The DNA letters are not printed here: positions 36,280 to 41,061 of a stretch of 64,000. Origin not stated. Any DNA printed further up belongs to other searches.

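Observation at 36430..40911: Single 1493-aa polypeptide fusing PrimPol, a Zn motif, an uncharacterised ~500-aa core and a complete PolA (exo+pol)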

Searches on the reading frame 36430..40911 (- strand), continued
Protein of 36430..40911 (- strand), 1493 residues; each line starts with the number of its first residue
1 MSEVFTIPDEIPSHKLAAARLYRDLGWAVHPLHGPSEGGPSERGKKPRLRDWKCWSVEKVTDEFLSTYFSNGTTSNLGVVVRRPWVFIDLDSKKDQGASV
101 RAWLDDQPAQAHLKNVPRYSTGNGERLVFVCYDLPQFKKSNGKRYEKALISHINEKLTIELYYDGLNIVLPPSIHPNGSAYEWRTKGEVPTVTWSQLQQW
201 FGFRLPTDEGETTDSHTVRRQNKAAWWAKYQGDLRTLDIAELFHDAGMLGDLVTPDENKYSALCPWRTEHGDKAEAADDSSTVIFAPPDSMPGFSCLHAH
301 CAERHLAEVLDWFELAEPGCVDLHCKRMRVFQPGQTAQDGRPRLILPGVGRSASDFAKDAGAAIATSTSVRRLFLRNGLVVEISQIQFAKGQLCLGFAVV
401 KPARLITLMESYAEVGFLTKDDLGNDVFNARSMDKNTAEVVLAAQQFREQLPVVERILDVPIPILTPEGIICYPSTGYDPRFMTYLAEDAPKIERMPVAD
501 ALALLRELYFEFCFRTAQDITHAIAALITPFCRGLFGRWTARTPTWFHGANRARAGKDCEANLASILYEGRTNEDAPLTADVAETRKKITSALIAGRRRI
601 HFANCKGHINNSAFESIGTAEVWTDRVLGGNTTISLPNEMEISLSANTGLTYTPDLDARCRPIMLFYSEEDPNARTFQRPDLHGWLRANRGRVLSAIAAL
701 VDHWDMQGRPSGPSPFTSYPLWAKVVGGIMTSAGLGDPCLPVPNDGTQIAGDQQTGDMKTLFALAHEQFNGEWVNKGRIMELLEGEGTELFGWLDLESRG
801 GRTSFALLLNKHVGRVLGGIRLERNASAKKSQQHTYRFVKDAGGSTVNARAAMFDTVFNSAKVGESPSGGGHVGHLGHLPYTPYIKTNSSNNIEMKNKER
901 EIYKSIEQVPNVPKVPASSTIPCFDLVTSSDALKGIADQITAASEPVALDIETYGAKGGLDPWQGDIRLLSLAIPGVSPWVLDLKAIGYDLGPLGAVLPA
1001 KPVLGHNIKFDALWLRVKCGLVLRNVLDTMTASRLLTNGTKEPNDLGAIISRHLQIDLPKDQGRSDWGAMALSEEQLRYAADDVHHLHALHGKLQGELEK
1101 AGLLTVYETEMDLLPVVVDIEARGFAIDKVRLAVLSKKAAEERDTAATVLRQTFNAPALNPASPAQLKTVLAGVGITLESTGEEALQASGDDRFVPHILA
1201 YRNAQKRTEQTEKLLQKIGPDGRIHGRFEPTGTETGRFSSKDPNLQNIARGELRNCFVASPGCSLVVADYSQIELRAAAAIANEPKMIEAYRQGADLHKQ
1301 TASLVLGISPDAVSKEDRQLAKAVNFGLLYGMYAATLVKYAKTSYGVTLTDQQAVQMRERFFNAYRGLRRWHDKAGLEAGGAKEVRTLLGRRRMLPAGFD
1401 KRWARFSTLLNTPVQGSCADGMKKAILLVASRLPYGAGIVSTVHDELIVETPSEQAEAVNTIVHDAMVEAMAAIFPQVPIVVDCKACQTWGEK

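Call 14: find_homologous_proteins(query=window:36433-40911:-, max_evalue=0.00001)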
Query window:36433-40911:- (1493 aa): 88 proteins with E <= 0.00001 among 8000 candidates.
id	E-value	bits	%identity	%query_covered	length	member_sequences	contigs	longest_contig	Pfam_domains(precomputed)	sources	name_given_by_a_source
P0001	0.0e+0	3330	100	96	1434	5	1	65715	PF01612.27,PF09250.17,PF00476.27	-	-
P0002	0.0e+0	1484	48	100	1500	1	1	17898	PF01612.27,PF09250.17,PF00476.27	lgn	-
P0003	0.0e+0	1476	48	99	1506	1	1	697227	PF01612.27,PF09250.17,PF00476.27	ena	-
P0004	0.0e+0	1465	48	100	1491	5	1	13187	PF01612.27,PF09250.17,PF00476.27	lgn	-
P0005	0.0e+0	1440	47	99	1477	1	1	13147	PF01612.27,PF09250.17,PF00476.27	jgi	jgi:DNA polymerase-1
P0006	0.0e+0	1436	46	100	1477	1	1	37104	PF01612.27,PF09250.17,PF00476.27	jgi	jgi:DNA polymerase I-like protein with 3'-5' exonuclease and polymerase domains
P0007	0.0e+0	1431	47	100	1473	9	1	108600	PF01612.27,PF09250.17,PF00476.27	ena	-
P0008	0.0e+0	1428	47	100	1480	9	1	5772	PF01612.27,PF09250.17,PF00476.27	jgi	jgi:DNA polymerase I-like protein with 3'-5' exonuclease and polymerase domains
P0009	0.0e+0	1428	46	100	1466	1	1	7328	PF01612.27,PF09250.17,PF00476.27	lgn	-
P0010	0.0e+0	1427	46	99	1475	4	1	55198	PF01612.27,PF09250.17,PF00476.27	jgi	jgi:DNA polymerase I-like protein with 3'-5' exonuclease and polymerase domains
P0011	0.0e+0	1423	47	100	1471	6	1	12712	PF01612.27,PF09250.17,PF00476.27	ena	-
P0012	0.0e+0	1421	47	100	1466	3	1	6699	PF01612.27,PF09250.17,PF00476.27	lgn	-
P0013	0.0e+0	1421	47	100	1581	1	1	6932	PF01612.27,PF09250.17,PF00476.27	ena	-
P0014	0.0e+0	1419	47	99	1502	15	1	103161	PF01612.27,PF09250.17,PF00476.27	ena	-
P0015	0.0e+0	1410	47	100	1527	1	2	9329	PF01612.27,PF09250.17,PF00476.27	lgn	-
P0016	0.0e+0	1403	46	99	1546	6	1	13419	PF01612.27,PF09250.17,PF00476.27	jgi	-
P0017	0.0e+0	1402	47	100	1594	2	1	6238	PF01612.27,PF09250.17,PF00476.27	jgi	jgi:DNA polymerase-1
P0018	0.0e+0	1396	46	100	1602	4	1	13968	PF01612.27,PF09250.17,PF00476.27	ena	-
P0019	0.0e+0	1394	46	100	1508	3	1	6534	PF01612.27,PF09250.17,PF00476.27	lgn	-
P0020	0.0e+0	1379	46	100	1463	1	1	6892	PF01612.27,PF09250.17,PF00476.27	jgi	jgi:DNA polymerase I-like protein with 3'-5' exonuclease and polymerase domains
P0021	0.0e+0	1372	45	100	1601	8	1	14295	PF01612.27,PF09250.17,PF00476.27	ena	-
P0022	0.0e+0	1368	45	100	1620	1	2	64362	PF01612.27,PF09250.17,PF00476.27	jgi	jgi:DNA polymerase-1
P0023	0.0e+0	1364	45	100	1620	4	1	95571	PF01612.27,PF09250.17,PF00476.27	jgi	jgi:DNA polymerase I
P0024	0.0e+0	1358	46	100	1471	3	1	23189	PF01612.27,PF09250.17,PF00476.27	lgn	-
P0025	0.0e+0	1358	46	100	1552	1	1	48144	PF01612.27,PF09250.17,PF00476.27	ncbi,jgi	jgi:DNA polymerase-1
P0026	0.0e+0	1357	47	100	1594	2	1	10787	PF01612.27,PF09250.17,PF00476.27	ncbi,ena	-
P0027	0.0e+0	1354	46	100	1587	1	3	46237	PF01612.27,PF09250.17,PF00476.27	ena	-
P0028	0.0e+0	1354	46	100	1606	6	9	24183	PF01612.27,PF09250.17,PF00476.27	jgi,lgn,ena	-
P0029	0.0e+0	1353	46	100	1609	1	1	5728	PF01612.27,PF09250.17,PF00476.27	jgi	jgi:DNA polymerase I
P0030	0.0e+0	1352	45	99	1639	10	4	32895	PF01612.27,PF09250.17,PF00476.27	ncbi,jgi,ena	jgi:DNA polymerase-1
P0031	0.0e+0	1347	46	100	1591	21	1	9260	PF01612.27,PF09250.17,PF08281.19,PF00476.27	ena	-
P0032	0.0e+0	1341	46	100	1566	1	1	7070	PF01612.27,PF09250.17,PF00476.27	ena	-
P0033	0.0e+0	1338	46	100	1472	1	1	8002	PF01612.27,PF09250.17,PF00476.27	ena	-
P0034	0.0e+0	1338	46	99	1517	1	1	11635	PF01612.27,PF09250.17,PF00476.27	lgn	-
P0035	0.0e+0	1338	46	100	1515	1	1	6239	PF01612.27,PF09250.17,PF00476.27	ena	-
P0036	0.0e+0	1332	46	100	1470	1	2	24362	PF01612.27,PF09250.17,PF00476.27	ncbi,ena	-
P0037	0.0e+0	1329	46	100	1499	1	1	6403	PF01612.27,PF09250.17,PF00476.27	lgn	-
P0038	0.0e+0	1327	45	100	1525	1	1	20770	PF01612.27,PF09250.17,PF00476.27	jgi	jgi:DNA polymerase-1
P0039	0.0e+0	1315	45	100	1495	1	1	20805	PF01612.27,PF09250.17,PF00476.27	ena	-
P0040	0.0e+0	1311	45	100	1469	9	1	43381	PF01612.27,PF09250.17,PF00476.27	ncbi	-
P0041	0.0e+0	1308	45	100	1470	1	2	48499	PF01612.27,PF09250.17,PF00476.27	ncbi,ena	-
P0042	0.0e+0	1308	45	100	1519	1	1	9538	PF01612.27,PF09250.17,PF00476.27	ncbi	-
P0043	0.0e+0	1302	45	100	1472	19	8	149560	PF01612.27,PF09250.17,PF00476.27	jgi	jgi:DNA polymerase-1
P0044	0.0e+0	1157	41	100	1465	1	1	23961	PF01612.27,PF09250.17,PF00476.27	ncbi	-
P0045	0.0e+0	1068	43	84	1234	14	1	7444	PF01612.27,PF09250.17,PF00476.27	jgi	jgi:hypothetical protein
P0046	0.0e+0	1067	54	38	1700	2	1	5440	PF01612.27,PF09250.17,PF00476.27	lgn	-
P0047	3.9e-264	898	38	99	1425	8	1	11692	PF01612.27,PF09250.17,PF00476.27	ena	-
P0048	3.3e-167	576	38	57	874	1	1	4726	PF09250.17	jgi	jgi:hypothetical protein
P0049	2.5e-77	279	45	23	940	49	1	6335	PF19263.6,PF09250.17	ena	-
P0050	9.2e-55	204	33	37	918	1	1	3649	PF01612.27,PF01367.26,PF02739.23,PF22619.3,PF00476.27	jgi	jgi:DNA polymerase-1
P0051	6.5e-51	191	32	40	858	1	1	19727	PF01367.26,PF02739.23,PF00476.27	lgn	-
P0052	7.3e-51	191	36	27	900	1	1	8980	PF01367.26,PF02739.23,PF22619.3,PF00476.27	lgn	-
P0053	4.3e-49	185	32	33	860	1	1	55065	PF13148.12,PF09250.17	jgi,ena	jgi:hypothetical protein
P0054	3.6e-46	175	36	27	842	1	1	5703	PF01367.26,PF02739.23,PF00476.27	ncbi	-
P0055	6.5e-46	174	32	27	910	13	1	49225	PF01367.26,PF02739.23,PF00476.27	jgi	jgi:DNA polymerase I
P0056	8.8e-46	174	34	28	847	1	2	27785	PF01367.26,PF02739.23,PF00476.27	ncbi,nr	ncbi:MAG: DNA polymerase I [Elusimicrobia bacterium]|nr:DNA polymerase I [Elusimicrobiota bacterium]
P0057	2.0e-45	173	30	36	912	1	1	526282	PF01367.26,PF02739.23,PF22619.3,PF00476.27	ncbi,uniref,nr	ncbi:DNA polymerase I [Nakamurella lactea]|uniref:DNA polymerase I n=1 Tax=Nakamurella lactea TaxID=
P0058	3.1e-45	172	32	29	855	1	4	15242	PF01367.26,PF02739.23,PF00476.27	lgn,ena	-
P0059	2.9e-43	166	31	37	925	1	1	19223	PF01612.27,PF01367.26,PF02739.23,PF22619.3,PF00476.27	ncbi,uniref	ncbi:DNA polymerase I [Arsukibacterium sp.]|uniref:DNA polymerase I n=1 Tax=Arsukibacterium sp. TaxI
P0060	5.2e-42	162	33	35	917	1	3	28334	PF01367.26,PF02739.23,PF22619.3,PF00476.27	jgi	jgi:DNA polymerase-1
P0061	8.0e-42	161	32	33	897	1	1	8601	PF01367.26,PF02739.23,PF00476.27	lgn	-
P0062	2.8e-40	156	34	29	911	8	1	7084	PF01367.26,PF02739.23,PF22619.3,PF00476.27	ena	-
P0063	3.8e-40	155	31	26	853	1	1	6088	PF01367.26,PF02739.23,PF00476.27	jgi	jgi:DNA polymerase-1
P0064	8.5e-40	154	32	33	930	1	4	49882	PF01612.27,PF01367.26,PF02739.23,PF22619.3,PF00476.27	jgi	jgi:DNA polymerase-1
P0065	6.2e-39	151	30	27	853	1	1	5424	PF01367.26,PF02739.23,PF00476.27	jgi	jgi:DNA polymerase-1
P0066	9.3e-39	151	31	27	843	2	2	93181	PF01367.26,PF02739.23,PF00476.27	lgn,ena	-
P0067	1.3e-38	150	30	33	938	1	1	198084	PF01612.27,PF01367.26,PF02739.23,PF22619.3,PF00476.27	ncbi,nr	ncbi:MAG: DNA polymerase I [Gallionella sp.]|nr:DNA polymerase I [Gallionella sp.]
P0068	4.1e-38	149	34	25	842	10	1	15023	PF01367.26,PF02739.23,PF00476.27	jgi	-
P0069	6.0e-38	148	29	26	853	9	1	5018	PF01367.26,PF02739.23,PF00476.27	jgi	jgi:DNA polymerase I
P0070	2.7e-36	143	29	33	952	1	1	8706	PF01612.27,PF01367.26,PF02739.23,PF22619.3,PF00476.27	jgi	jgi:DNA polymerase-1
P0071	3.7e-36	142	28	39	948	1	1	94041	PF01612.27,PF01367.26,PF02739.23,PF22619.3,PF00476.27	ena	-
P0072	4.7e-36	142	28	39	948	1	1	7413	PF01612.27,PF01367.26,PF02739.23,PF22619.3,PF00476.27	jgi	jgi:DNA polymerase-1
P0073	5.1e-36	142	28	39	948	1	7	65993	PF01612.27,PF01367.26,PF02739.23,PF22619.3,PF00476.27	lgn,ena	-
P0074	5.1e-36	142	28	39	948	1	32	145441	PF01612.27,PF01367.26,PF02739.23,PF22619.3,PF00476.27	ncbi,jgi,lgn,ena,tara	tara:strand:+ start:1488 stop:4334 length:2847 start_codon:yes stop_codon:yes gene_type:complete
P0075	5.1e-36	142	28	39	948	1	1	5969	PF01612.27,PF01367.26,PF02739.23,PF22619.3,PF00476.27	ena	-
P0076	5.1e-36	142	28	39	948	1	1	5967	PF01612.27,PF01367.26,PF02739.23,PF22619.3,PF00476.27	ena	-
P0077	5.1e-36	142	28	39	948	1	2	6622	PF01612.27,PF01367.26,PF02739.23,PF22619.3,PF00476.27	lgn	-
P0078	5.3e-36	142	28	39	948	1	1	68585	PF01612.27,PF01367.26,PF02739.23,PF22619.3,PF00476.27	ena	-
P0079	2.4e-33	133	32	26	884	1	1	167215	PF01367.26,PF02739.23,PF00476.27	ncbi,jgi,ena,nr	ncbi:MAG TPA: DNA polymerase I [Solirubrobacteraceae bacterium]|nr:DNA polymerase I [Solirubrobacter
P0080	2.7e-30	123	31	26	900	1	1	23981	PF01367.26,PF02739.23,PF00476.27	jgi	jgi:DNA polymerase-1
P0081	3.7e-30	122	31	33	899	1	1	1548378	PF01367.26,PF02739.23,PF00476.27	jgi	jgi:DNA polymerase I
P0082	1.2e-29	121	32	26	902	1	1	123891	PF01367.26,PF02739.23,PF00476.27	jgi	jgi:DNA polymerase I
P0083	4.0e-28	116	31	28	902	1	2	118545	PF01367.26,PF02739.23,PF00476.27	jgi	jgi:DNA polymerase I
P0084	7.7e-28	115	29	28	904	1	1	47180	PF01367.26,PF02739.23,PF00476.27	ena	-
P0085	1.1e-27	114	32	26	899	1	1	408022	PF01367.26,PF02739.23,PF00476.27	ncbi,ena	-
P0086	3.8e-27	112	31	28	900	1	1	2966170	PF01367.26,PF02739.23,PF00476.27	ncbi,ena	-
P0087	1.4e-23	100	30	24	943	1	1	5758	PF01367.26,PF02739.23,PF00476.27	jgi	jgi:DNA polymerase-1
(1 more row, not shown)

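Call 18: find_related_loci(query=A1, collection=genome_contigs, flank=10000)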
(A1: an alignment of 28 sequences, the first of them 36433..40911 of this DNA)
Query A1 (1493 aa) in genome_contigs; peptide patterns used: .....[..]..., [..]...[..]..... (x = any residue, [..] = any of these).
600 stretches matched a pattern (row limit reached: there are more); 600 encode a relative of the query (tblastn E <= 1e-3); the best 80 are kept; 80 distinct loci.
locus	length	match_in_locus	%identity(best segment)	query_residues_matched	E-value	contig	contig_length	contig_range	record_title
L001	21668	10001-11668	38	944-1490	2e-92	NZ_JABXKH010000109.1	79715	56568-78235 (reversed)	MAG: Nostoc sp. NMS2 NODE_465_length_79715_cov_223.054, whole genome shotgun sequence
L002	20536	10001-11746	38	917-1490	7e-90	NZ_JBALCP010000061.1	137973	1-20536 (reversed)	MAG: Nostoc sp. isolate P12559 bin 8 NODE_17_length_137973_cov_195.597064, whole genome shotgun sequence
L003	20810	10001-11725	36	924-1491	9e-83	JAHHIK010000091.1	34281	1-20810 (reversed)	MAG: Tolypothrix carrinoi HA7290-LM1 JAESGF010000217.1, whole genome shotgun sequence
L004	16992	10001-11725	32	926-1493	2e-74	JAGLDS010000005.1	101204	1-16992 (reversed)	MAG: Clostridiales bacterium isolate SW_4_40 ROV167.bin.40.fa_5, whole genome shotgun sequence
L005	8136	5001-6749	33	926-1490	9e-66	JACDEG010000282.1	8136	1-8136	MAG: Pyrinomonadaceae bacterium isolate MGR_bin354 SD2902_NODE_1731_length_8136_cov_1.035710, whole genome shotgun seque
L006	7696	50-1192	35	1110-1492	3e-61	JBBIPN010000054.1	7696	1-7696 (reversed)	MAG: Sulfurihydrogenibium sp. isolate SIS170217_bin_303 NODE_1370_length_7696_cov_31.345, whole genome shotgun sequence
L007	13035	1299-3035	34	947-1490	7e-60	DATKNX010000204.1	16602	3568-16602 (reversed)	MAG TPA_asm: Gemmatimonadales bacterium isolate SMAG_U14749 k141_3990600, whole genome shotgun sequence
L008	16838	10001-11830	32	910-1492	3e-59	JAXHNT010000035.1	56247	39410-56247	MAG: Ideonella sp. isolate Salar_de_Ascotan_water_MAG_AWA1 contig_4751_polypolish, whole genome shotgun sequence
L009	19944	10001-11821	32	912-1492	5e-59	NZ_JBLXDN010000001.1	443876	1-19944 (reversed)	MAG: Nitrincola sp. isolate ES20-09 S20maxbin_out.025RE.5K@1, whole genome shotgun sequence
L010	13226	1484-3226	33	942-1492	1e-58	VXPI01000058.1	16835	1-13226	MAG: Gammaproteobacteria bacterium isolate SB0662_bin_52 NODE_3050_length_16835_cov_23.962992, whole genome shotgun sequ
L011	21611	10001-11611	34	975-1492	1e-57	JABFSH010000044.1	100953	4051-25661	MAG: Methylococcaceae bacterium isolate WB-IL-06 seq_45, whole genome shotgun sequence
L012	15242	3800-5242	35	1020-1490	3e-57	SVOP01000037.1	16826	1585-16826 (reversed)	MAG: Oscillospiraceae bacterium isolate SIG568 NODE_16197_length_16826_cov_1.270375, whole genome shotgun sequence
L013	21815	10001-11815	32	916-1492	2e-57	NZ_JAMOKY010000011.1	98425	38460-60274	Stenotrophomonas sp. 9(2022) Seq#11, whole genome shotgun sequence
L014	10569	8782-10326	34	999-1492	9e-57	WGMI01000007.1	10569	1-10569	MAG: bacterium isolate RI_152 c_000000134715, whole genome shotgun sequence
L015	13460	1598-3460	31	898-1492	1e-56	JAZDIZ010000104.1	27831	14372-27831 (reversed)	MAG: Pseudomonadota bacterium isolate MEGAHIT-group-0.441 k141_9045900, whole genome shotgun sequence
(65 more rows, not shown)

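Call 24: find_encoding_contigs(protein=P0003, flank=10000, max_places=2)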
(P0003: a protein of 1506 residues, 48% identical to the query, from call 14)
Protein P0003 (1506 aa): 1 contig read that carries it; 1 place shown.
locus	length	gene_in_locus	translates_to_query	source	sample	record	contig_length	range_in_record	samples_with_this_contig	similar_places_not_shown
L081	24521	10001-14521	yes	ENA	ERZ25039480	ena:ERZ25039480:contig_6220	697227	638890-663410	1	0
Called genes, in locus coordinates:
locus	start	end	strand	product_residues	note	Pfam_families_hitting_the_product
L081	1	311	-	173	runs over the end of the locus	PF02861:Clp_N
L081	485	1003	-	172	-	-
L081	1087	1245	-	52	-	PF26262:DUF8066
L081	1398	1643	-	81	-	-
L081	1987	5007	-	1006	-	PF12796:Ank_2, PF12796:Ank_2, PF13637:Ank_4, PF12796:Ank_2, PF12796:Ank_2, PF13857:Ank_5, PF00023:Ank, PF12796:Ank_2, +18 more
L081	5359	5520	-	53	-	-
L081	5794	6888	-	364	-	PF02861:Clp_N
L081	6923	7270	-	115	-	PF03551:PadR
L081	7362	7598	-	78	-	-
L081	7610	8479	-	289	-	PF13384:HTH_23, PF13518:HTH_28, PF13551:HTH_29, PF13565:HTH_32, PF13592:HTH_33, PF13358:DDE_3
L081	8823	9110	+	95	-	-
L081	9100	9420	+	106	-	PF12728:HTH_17 (weak)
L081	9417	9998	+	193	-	-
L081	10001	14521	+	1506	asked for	PF09250:Prim-Pol, PF01612:DNA_pol_A_exo1, PF00476:DNA_pol_A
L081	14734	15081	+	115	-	-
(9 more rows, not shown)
